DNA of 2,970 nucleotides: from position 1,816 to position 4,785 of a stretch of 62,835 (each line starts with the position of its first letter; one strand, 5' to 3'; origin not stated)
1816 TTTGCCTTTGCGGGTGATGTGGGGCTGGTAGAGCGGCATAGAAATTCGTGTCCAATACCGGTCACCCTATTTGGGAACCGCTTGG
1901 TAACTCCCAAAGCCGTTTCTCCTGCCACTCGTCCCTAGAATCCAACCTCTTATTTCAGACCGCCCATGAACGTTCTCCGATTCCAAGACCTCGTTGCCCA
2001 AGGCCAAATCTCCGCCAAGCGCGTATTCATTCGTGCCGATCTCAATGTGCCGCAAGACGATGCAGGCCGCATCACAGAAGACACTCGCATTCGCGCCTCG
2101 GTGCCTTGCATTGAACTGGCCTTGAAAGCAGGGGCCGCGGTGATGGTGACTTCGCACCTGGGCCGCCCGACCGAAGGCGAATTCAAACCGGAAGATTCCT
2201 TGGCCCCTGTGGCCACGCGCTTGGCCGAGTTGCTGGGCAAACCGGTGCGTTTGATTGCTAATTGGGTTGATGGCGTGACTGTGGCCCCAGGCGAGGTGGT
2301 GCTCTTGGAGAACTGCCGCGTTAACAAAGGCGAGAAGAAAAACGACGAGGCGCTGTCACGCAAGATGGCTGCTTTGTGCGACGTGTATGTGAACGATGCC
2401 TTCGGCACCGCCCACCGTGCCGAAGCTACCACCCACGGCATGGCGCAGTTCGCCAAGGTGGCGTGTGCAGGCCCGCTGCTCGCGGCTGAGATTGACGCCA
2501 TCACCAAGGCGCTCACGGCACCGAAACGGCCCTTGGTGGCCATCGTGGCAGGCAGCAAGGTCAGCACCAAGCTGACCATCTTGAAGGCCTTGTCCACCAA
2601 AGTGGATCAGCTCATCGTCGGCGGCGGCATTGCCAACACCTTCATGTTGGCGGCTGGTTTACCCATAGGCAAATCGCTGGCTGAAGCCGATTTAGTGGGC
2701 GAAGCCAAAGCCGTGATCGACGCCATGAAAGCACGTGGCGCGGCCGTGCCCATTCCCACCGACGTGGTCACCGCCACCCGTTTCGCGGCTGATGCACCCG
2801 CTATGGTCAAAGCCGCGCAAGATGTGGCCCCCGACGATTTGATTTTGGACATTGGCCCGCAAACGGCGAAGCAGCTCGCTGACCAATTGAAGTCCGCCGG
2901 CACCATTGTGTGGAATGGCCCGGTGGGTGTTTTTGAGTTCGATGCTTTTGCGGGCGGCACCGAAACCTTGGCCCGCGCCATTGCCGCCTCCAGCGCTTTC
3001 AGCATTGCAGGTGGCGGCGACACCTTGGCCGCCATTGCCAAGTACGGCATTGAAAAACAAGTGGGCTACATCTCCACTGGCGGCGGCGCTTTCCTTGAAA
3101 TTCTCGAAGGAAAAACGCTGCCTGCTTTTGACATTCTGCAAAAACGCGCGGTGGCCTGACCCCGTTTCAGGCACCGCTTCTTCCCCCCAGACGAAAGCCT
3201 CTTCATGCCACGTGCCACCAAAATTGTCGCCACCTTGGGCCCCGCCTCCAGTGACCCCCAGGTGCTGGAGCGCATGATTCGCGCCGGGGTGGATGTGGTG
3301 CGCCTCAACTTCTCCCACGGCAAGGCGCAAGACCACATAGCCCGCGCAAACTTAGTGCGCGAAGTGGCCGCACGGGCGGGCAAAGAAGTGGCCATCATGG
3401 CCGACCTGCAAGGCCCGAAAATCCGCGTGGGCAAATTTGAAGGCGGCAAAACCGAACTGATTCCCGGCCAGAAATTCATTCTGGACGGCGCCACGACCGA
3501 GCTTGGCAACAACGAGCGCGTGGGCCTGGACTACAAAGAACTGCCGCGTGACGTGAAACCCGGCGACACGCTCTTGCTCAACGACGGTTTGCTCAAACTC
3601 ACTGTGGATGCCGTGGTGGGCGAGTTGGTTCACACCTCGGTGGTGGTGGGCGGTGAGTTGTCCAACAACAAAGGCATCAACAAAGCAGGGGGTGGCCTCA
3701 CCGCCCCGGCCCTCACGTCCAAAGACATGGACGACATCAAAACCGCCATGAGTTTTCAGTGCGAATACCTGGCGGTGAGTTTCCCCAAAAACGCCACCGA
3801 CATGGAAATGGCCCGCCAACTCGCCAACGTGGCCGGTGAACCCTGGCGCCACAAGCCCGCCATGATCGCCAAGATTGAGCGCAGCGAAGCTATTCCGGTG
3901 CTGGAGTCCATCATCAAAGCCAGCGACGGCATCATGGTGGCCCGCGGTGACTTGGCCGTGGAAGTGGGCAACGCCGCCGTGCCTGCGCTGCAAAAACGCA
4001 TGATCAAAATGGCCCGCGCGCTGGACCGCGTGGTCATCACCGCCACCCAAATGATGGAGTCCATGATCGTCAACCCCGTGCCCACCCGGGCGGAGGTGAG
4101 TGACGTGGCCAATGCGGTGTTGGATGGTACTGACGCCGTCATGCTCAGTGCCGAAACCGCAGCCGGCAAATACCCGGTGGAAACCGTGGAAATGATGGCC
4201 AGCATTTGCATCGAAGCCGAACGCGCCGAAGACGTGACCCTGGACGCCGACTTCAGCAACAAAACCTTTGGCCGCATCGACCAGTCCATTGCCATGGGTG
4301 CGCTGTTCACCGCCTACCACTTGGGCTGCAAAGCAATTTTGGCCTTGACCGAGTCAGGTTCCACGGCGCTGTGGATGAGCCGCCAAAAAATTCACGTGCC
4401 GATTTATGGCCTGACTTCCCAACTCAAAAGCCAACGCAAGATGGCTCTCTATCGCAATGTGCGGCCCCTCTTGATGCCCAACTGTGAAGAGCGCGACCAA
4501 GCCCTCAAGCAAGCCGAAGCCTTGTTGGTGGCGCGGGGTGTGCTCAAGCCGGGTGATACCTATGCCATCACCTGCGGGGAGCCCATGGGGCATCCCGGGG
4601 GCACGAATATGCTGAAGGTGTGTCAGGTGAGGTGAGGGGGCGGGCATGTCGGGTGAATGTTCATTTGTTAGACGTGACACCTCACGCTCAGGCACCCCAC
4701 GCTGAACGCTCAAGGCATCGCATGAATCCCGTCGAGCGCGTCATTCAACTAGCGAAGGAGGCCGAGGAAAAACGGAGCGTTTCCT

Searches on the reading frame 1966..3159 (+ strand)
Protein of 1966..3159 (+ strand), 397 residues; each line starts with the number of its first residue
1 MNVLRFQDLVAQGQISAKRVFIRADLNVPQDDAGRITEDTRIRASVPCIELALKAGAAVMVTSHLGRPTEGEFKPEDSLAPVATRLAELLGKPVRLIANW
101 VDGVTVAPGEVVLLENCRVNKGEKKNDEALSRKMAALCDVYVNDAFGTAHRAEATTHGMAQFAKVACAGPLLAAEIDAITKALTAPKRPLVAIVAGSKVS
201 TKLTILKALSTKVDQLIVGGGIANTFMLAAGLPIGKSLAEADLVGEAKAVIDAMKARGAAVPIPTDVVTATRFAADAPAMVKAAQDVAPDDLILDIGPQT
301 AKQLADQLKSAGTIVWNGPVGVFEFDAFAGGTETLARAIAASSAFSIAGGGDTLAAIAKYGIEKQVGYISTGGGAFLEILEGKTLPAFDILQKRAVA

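Call 21: search_protein_families(library=pfam, proteins=[window:1966-3159:+])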
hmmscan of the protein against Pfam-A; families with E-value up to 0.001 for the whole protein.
window:1966-3159:+ (397 aa): 1 family
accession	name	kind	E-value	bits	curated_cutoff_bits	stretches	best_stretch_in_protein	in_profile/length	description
PF00162.24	PGK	-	3.9e-138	461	27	1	14-383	5-379/379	Phosphoglycerate kinase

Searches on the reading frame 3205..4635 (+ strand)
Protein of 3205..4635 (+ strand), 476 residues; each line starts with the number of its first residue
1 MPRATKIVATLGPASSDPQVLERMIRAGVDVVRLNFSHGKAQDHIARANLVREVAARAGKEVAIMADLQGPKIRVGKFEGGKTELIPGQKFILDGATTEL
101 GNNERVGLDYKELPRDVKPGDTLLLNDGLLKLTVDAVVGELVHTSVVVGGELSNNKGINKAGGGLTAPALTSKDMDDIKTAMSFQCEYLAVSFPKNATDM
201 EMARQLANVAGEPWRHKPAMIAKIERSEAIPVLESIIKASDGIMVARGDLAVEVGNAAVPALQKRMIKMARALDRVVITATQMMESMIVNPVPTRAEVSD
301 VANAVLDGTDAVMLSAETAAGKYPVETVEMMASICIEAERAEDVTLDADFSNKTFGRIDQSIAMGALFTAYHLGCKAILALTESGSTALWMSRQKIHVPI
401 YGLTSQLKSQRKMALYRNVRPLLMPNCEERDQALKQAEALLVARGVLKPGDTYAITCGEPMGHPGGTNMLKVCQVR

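Call 21: search_protein_families(library=pfam, proteins=[window:3205-4635:+])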
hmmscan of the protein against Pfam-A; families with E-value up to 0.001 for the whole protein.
window:3205-4635:+ (476 aa): 2 families
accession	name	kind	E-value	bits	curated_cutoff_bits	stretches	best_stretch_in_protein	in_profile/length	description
PF00224.27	PK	-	2e-111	372.7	30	1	3-328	2-328/328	Pyruvate kinase, barrel domain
PF02887.21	PK_C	-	1.4e-31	109.4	28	1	361-472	2-113/114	Pyruvate kinase, alpha/beta domain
